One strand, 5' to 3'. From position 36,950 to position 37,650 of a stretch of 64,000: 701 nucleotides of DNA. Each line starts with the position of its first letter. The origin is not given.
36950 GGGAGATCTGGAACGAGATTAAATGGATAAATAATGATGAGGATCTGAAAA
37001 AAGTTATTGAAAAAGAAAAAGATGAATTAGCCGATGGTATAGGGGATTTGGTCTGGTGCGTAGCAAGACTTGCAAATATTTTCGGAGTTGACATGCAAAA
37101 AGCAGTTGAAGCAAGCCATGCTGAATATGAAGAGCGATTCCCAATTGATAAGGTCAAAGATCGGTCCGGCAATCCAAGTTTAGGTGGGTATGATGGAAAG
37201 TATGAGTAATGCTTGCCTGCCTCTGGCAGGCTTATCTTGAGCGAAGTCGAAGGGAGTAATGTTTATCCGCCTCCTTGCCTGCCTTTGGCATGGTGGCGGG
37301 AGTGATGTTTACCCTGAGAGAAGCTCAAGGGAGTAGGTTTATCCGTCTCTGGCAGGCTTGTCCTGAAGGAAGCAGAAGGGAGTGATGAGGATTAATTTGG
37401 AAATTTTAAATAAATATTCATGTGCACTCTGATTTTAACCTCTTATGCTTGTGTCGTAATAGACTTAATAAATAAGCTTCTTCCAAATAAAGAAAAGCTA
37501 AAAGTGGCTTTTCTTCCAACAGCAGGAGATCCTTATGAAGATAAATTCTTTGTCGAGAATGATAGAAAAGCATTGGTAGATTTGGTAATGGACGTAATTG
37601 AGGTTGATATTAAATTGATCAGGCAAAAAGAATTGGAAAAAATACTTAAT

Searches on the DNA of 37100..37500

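Call 56: search_rna_families(source=window, start=37100, end=37500, threshold=evalue, max_evalue=10)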
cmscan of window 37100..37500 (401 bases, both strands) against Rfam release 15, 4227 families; matches with E-value up to 10: 7.
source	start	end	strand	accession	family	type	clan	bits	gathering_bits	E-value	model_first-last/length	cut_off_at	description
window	37371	37493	+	RF04358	Plastid-ndhA-ndhB-3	Intron;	CL00155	23.5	90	1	1-171/171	no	Plastid-ndhA-ndhB-3 group II-D5 intron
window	37379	37469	+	RF01562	DdR12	Gene; snRNA; snoRNA; CD-box;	-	18.4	70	6.8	1-75/75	no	D. discoideum snoRNA DdR12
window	37414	37439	+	RF01358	CRISPR-DR39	Gene; CRISPR;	-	17.5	39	7.9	1-31/31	no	CRISPR RNA direct repeat element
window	37377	37432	+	RF00145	snoZ105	Gene; snRNA; snoRNA; CD-box;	-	17.3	45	2.5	1-72/72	no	Small nucleolar RNA Z105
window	37403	37439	-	RF01326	CRISPR-DR13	Gene; CRISPR;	-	15.8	37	9.3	1-30/30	no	CRISPR RNA direct repeat element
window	37310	37387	+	RF03111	Zeta-pan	Gene; sRNA;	-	13.8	56.7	7.4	1-50/50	no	Zeta-pan RNA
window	37123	37174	+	RF01119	sR32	Gene; snRNA; snoRNA; CD-box;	-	12.3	40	0.68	1-57/57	no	Small nucleolar RNA sR32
